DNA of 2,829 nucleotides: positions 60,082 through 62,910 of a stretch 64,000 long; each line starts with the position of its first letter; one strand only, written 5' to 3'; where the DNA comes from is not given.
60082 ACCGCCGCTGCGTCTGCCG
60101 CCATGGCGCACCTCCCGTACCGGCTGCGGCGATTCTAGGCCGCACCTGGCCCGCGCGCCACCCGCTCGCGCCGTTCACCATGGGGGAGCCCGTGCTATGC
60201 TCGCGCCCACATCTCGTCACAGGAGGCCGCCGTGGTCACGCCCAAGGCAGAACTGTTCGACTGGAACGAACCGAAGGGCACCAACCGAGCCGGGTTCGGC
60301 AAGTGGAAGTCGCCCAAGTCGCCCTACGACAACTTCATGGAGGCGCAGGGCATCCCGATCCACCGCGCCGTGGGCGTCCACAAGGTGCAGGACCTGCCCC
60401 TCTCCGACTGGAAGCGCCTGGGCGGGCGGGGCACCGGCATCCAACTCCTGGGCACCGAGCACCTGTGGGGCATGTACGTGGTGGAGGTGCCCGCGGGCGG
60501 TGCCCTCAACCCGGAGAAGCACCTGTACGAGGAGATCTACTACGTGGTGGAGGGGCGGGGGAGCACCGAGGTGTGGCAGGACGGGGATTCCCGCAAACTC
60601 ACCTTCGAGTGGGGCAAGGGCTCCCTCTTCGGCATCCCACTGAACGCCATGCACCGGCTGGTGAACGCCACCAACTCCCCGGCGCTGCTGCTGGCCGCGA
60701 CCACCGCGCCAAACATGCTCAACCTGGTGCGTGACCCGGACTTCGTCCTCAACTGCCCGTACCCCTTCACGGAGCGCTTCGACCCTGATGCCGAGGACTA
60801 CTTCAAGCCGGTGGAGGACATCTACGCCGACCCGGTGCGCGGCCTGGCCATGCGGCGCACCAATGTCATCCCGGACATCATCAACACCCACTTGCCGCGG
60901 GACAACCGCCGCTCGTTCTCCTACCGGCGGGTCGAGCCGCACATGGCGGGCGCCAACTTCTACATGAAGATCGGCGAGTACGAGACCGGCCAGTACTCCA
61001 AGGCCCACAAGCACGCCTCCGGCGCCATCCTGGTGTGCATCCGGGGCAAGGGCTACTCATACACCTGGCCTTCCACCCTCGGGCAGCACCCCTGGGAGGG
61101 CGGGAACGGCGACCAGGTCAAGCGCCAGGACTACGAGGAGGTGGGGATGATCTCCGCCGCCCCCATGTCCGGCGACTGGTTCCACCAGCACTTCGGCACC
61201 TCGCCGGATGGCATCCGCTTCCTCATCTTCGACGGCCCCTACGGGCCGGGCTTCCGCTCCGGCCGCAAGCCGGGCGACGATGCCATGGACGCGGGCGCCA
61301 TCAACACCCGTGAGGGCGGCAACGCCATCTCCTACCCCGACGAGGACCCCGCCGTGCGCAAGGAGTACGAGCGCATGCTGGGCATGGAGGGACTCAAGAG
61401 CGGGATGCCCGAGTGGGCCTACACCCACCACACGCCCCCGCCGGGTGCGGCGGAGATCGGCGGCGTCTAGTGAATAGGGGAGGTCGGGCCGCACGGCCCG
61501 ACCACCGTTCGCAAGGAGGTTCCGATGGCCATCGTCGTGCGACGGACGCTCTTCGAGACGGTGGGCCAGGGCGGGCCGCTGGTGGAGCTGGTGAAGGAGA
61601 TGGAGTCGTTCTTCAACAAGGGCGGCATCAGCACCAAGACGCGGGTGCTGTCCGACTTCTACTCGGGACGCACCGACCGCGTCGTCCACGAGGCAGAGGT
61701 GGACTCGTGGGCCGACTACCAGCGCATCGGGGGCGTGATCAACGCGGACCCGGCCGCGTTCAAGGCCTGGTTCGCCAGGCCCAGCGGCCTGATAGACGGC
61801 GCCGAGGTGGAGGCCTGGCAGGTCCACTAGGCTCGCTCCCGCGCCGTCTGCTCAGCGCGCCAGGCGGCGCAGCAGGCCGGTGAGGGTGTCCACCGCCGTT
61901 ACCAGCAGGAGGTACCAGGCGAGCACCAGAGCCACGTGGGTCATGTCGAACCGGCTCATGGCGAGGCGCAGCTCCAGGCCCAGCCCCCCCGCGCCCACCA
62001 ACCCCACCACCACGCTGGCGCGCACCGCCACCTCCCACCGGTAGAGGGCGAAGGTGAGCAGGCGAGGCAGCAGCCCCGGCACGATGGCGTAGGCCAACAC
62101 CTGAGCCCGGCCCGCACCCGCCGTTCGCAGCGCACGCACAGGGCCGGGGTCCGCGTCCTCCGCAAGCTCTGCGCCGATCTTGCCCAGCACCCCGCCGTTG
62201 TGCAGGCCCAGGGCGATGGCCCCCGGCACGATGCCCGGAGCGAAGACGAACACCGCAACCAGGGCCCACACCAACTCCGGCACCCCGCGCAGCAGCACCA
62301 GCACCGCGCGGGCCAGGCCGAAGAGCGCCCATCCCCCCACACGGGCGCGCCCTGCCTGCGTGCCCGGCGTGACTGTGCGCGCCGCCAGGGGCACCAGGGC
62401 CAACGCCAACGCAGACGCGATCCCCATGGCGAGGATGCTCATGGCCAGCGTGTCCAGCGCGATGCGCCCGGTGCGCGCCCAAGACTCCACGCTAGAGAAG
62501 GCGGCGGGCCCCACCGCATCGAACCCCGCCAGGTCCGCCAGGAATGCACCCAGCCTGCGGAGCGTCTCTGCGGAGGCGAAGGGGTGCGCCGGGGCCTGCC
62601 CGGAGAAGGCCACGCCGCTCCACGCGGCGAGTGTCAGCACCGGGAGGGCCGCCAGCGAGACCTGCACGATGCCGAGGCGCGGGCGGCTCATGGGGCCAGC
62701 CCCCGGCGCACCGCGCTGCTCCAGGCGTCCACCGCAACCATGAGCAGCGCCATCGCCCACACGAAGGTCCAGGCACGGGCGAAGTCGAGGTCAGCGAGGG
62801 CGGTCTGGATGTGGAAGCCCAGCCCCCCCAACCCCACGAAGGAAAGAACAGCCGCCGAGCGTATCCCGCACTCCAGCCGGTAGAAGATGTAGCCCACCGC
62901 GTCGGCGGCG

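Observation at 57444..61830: Uncharacterised five-gene oxygenase/decarboxylase island with no regulator, transporter or known pathway match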

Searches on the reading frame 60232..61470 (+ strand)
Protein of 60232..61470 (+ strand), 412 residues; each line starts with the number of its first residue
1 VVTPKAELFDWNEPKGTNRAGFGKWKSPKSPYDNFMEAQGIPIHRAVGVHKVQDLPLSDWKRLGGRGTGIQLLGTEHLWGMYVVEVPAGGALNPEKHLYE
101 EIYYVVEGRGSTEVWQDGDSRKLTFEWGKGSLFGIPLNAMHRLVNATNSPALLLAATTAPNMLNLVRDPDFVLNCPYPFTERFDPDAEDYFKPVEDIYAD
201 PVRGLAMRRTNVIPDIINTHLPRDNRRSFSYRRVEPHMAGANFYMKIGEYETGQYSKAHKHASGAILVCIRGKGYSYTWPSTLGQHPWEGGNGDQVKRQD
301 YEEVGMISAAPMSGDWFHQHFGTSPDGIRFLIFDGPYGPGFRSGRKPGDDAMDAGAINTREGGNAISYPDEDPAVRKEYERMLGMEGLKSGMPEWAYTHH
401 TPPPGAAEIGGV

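Call 3: search_protein_families(library=pfam, proteins=[window:60232-61470:+], max_evalue=0.01)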
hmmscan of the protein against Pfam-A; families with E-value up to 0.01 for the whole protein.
window:60232-61470:+ (412 aa): 3 families
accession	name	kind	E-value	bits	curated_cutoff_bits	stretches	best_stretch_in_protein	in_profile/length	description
PF07883.17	Cupin_2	-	5.3e-11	42.5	27.2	1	83-155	2-68/70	Cupin domain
PF00190.28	Cupin_1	-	6.4e-06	26.2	22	1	80-158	34-114/151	Cupin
PF12973.13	Cupin_7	-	9.6e-05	22.6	27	1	58-113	11-67/105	ChrR Cupin-like domain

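Call 4: search_protein_families(library=ncbifam, proteins=[window:60232-61470:+], max_evalue=0.01)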
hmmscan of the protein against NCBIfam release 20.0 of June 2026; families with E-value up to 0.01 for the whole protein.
window:60232-61470:+ (412 aa): 1 family
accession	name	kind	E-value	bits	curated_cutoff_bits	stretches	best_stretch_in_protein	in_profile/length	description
NF049978.1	AminoSalDhMabB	equivalog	9.3e-06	25.3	650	1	100-165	270-328/351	5-aminosalicylate 1,2-dioxygenase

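Call 8: search_solved_structures(query=window:60232-61470:+, max_evalue=1)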
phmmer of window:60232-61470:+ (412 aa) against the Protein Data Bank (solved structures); distinct sequences matched with E-value up to 1: 2.
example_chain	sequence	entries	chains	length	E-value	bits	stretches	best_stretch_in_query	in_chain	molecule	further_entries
5i8s_A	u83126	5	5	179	0.56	12.4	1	96-144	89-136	1,2-dihydroxy-3-keto-5-methylthiopentene dioxygenase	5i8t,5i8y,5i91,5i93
1vr3_A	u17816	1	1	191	0.63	12.3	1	96-144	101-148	Acireductone dioxygenase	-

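Call 36: find_homologous_proteins(query=window:60232-61470:+)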
Query window:60232-61470:+ (412 aa): 2226 proteins with E <= 0.001 among 6574 candidates; the best 120 are listed.
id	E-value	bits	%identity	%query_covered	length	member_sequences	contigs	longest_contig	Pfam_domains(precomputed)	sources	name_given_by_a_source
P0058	5.1e-291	983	100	100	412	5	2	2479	PF07883.18,PF00190.29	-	-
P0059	1.0e-229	781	79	100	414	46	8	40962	PF07883.18,PF00190.29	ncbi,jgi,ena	jgi:quercetin dioxygenase-like cupin family protein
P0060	6.2e-224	762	77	100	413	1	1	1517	PF07883.18,PF00190.29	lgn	-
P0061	2.7e-222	757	76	100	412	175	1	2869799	PF07883.18,PF00190.29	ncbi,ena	-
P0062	4.1e-221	753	76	100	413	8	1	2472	PF07883.18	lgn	-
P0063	3.1e-220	750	75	100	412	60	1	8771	PF07883.18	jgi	jgi:quercetin dioxygenase-like cupin family protein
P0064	6.7e-220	749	74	100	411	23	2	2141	PF07883.18,PF00190.29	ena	-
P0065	2.7e-218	744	75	100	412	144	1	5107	PF07883.18,PF02041.23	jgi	-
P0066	4.2e-217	740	74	100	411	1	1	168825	PF07883.18,PF00190.29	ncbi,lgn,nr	ncbi:MAG TPA: cupin domain-containing protein [Candidatus Acidoferrales bacterium]|nr:cupin domain-c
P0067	2.8e-216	737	74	100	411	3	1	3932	PF07883.18,PF00190.29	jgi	jgi:quercetin dioxygenase-like cupin family protein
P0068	7.9e-216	735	74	100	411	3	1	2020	PF07883.18,PF00190.29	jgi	jgi:quercetin dioxygenase-like cupin family protein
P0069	1.3e-215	735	75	100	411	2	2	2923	PF07883.18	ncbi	ncbi:MAG: cupin domain-containing protein [Dehalococcoidia bacterium]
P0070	1.8e-215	734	74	100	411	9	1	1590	PF07883.18,PF00190.29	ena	-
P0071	2.2e-215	734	75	100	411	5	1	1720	PF07883.18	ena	-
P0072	4.0e-215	733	74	99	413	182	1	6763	PF07883.18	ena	-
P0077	4.3e-214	730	75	99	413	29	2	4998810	PF07883.18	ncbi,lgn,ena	-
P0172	2.7e-166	572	62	94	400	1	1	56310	PF07883.18,PF00190.29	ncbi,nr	ncbi:MAG: reactivating factor for ethanolamine ammonia lyase [Hyphomicrobiales bacterium]|nr:reactiv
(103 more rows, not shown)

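Call 68: search_solved_structures(query=A4, max_evalue=1, show_alignments=2)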
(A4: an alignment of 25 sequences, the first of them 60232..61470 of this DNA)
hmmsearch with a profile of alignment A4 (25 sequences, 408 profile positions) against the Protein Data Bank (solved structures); distinct sequences matched with E-value up to 1: 7.
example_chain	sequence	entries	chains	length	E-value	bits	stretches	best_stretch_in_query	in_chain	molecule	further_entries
3bu7_A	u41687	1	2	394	5.7e-06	28.6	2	123-162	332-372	Gentisate 1,2-dioxygenase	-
1sq4_A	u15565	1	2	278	0.0013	20.9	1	34-117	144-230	Glyoxylate-induced Protein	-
1lr5_A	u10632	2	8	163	0.0033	19.5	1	49-161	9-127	Auxin binding protein 1 | auxin-binding protein 1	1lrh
6l9i_A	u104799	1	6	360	0.032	16.2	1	78-163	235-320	Oxalate decarboxylase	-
6km8_A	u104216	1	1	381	0.27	13.2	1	93-149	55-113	7S globulin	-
3qm1_A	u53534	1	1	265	0.76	11.7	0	355-396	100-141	Cinnamoyl esterase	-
3pf9_A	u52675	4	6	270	0.78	11.7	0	355-396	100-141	Cinnamoyl esterase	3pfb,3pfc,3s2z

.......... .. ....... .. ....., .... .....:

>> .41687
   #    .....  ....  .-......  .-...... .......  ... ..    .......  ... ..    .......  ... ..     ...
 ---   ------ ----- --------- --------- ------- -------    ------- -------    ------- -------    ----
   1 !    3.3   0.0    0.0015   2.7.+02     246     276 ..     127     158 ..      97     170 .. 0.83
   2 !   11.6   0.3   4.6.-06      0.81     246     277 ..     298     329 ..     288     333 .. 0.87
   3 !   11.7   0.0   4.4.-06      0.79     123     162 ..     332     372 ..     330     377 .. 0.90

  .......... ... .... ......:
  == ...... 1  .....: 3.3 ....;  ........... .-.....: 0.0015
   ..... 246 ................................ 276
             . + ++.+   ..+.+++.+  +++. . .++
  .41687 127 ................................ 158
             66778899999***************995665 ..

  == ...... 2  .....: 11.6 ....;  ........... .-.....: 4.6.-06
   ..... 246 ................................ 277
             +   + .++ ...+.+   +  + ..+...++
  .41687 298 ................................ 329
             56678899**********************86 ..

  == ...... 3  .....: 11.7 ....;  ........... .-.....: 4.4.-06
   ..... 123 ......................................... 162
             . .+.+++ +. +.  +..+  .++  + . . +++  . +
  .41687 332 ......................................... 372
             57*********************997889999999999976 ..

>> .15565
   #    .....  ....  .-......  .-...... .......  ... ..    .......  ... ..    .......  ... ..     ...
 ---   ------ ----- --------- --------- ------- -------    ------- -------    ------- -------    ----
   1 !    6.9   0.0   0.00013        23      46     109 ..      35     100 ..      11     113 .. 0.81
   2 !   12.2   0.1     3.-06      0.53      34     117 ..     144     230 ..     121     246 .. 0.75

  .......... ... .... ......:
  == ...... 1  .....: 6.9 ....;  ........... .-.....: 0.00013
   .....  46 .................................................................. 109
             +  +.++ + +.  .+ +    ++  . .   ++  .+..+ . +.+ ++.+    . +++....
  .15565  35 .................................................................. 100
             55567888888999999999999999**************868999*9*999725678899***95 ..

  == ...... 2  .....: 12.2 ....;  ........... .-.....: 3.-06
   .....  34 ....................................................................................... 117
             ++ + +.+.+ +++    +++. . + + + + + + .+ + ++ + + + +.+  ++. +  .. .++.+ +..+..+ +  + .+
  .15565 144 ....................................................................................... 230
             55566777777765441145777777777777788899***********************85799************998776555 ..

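Call 94: find_encoding_contigs(protein=P0172, flank=8000, max_places=1)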
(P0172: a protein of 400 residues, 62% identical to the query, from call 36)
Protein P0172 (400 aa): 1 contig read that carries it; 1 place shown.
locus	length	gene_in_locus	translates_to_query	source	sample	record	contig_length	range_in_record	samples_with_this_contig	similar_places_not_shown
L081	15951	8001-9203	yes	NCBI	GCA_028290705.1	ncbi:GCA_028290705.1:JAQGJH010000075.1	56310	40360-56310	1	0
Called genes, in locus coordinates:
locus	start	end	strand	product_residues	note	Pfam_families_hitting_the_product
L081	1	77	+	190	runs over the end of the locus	-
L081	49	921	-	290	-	PF00106:adh_short, PF13561:adh_short_C2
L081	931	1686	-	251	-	PF00378:ECH_1, PF16113:ECH_2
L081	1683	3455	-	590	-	PF02771:Acyl-CoA_dh_N, PF02770:Acyl-CoA_dh_M, PF00441:Acyl-CoA_dh_1, PF22924:ACOX_C_alpha1, PF08028:Acyl-CoA_dh_2, PF12806:Acyl-CoA_dh_C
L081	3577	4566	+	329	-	PF01300:Sua5_yciO_yrdC, PF03481:Sua5_C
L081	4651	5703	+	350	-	-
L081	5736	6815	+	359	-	PF03401:TctC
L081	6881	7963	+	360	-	-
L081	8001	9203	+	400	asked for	PF00190:Cupin_1 (faint), PF07883:Cupin_2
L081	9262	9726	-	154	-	PF01272:GreA_GreB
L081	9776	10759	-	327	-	PF08240:ADH_N, PF00107:ADH_zinc_N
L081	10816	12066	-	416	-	PF07690:MFS_1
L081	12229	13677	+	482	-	PF07690:MFS_1, PF06609:TRI12, PF00083:Sugar_tr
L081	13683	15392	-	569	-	PF01946:Thi4 (weak), PF00890:FAD_binding_2 (weak), PF01266:DAO (weak), PF07992:Pyr_redox_2 (faint), PF13450:NAD_binding_8 (weak), PF13738:Pyr_redox_3 (weak), PF21162:ETFQO_UQ-bd, PF05187:Fer4_ETF_QO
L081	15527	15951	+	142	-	?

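Call 95: find_encoding_contigs(protein=P0077, flank=8000, max_places=1)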
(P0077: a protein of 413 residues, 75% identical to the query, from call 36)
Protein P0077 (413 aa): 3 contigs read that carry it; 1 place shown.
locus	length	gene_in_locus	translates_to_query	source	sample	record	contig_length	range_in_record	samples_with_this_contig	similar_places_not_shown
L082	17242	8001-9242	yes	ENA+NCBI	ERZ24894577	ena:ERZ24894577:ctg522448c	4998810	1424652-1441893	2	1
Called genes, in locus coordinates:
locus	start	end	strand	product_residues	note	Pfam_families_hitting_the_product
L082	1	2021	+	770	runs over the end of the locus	PF01315:Ald_Xan_dh_C, PF02738:MoCoBD_1, PF20256:MoCoBD_2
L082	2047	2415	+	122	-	PF00903:Glyoxalase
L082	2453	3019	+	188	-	PF03167:UDG (weak)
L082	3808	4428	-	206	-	PF05685:Uma2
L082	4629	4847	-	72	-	-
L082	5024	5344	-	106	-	PF02604:PhdYeFM_antitox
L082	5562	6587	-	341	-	PF00389:2-Hacid_dh, PF02826:2-Hacid_dh_C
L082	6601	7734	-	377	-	PF04909:Amidohydro_2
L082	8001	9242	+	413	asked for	PF07883:Cupin_2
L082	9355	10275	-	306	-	PF09084:NMT1, PF13379:NMT1_2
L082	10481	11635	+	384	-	PF13356:Arm-DNA-bind_3, PF14659:Phage_int_SAM_3, PF00589:Phage_integrase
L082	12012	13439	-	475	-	PF04326:SLFN_AlbA_2, PF13749:HATPase_c_4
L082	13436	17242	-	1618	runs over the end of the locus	PF13156:Mrr_cat_2, PF00270:DEAD (weak), PF04851:ResIII, PF00271:Helicase_C, PF22240:ISP_coupler, PF18135:Type_ISP_C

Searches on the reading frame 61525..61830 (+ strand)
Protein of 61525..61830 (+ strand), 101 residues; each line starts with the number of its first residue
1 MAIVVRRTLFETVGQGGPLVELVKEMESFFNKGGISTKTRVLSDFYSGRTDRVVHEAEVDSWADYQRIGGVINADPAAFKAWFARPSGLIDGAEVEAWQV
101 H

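Call 3: search_protein_families(library=pfam, proteins=[window:61525-61830:+], max_evalue=0.01)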
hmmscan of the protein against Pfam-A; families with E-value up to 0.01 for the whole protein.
window:61525-61830:+ (101 aa): 0 families

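Call 4: search_protein_families(library=ncbifam, proteins=[window:61525-61830:+], max_evalue=0.01)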
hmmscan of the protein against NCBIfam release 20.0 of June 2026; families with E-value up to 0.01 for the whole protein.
window:61525-61830:+ (101 aa): 0 families

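Call 9: search_solved_structures(query=window:61525-61830:+, max_evalue=10)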
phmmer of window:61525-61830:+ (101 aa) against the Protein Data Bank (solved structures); distinct sequences matched with E-value up to 10: 9.
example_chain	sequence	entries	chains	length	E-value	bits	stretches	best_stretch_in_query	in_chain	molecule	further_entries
5c9l_A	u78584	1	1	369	2.6e-05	27.6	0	57-99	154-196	PLL lectin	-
8q7u_A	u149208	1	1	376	4.1e-05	27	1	59-99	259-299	Photorhabdus luminescens subsp. laumondii TTO1 complete genome segment 3/17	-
5c9o_A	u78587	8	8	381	4.2e-05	27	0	57-99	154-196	PLL lectin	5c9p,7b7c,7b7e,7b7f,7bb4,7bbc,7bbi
6t96_A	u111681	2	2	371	0.0019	21.6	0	60-98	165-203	Lectin PLL3 | Photorhabdus luminescens subsp. laumondii TTO1 complete genome segment 3/17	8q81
5mxe_A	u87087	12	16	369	0.01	19.3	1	58-100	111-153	Photorhabdus asymbiotica lectin PHL | lectin PHL | Photorhabdus asymbitoca lectin PHL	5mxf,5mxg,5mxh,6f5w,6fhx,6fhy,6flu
6rfz_A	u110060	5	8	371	0.052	17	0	58-98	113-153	lectin PLL2 from Photorhabdus laumondii | Photorhabdus luminescens subsp. laumondii TTO1 complete genome segment 3/17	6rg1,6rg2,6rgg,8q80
8q83_A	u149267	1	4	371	0.43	14.1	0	61-82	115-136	Photorhabdus luminescens subsp. laumondii TTO1 complete genome segment 3/17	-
8ub7_A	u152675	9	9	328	0.96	13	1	38-89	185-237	Reverse transcriptase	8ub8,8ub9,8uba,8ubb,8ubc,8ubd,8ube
8q82_A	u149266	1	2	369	3.2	11.3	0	61-99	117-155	Photorhabdus luminescens subsp. laumondii TTO1 complete genome segment 3/17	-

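Call 13: search_protein_families(library=pfam, proteins=[window:61525-61830:+], max_evalue=10)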
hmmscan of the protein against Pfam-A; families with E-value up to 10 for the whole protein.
window:61525-61830:+ (101 aa): 0 families

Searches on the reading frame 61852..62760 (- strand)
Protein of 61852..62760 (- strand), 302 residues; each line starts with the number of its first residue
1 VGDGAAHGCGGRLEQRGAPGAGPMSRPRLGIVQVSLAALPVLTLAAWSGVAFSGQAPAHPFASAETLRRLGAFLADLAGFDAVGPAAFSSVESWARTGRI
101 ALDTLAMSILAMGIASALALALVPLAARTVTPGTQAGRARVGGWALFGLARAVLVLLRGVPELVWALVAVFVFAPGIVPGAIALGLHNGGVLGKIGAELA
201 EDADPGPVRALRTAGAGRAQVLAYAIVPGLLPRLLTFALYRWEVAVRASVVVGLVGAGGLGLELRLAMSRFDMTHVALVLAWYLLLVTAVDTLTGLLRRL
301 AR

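Call 3: search_protein_families(library=pfam, proteins=[window:61852-62760:-], max_evalue=0.01)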
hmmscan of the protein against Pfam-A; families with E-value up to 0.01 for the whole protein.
window:61852-62760:- (302 aa): 1 family
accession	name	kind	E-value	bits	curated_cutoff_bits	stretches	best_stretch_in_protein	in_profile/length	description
PF00528.27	BPD_transp_1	-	1.6e-13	51.2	26.4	1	140-299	10-180/184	Binding-protein-dependent transport system inner membrane component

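Call 4: search_protein_families(library=ncbifam, proteins=[window:61852-62760:-], max_evalue=0.01)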
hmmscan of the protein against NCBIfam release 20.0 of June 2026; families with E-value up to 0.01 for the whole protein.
window:61852-62760:- (302 aa): 2 families
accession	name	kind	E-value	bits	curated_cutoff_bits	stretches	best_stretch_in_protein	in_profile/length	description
TIGR01097.1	PhnE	equivalog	1.3e-51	175.5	216.7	1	56-299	25-249/252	phosphonate ABC transporter, permease protein PhnE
TIGR03416.1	ABC_choXWV_perm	equivalog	0.00066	19.2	363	1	145-273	118-246/267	choline ABC transporter permease subunit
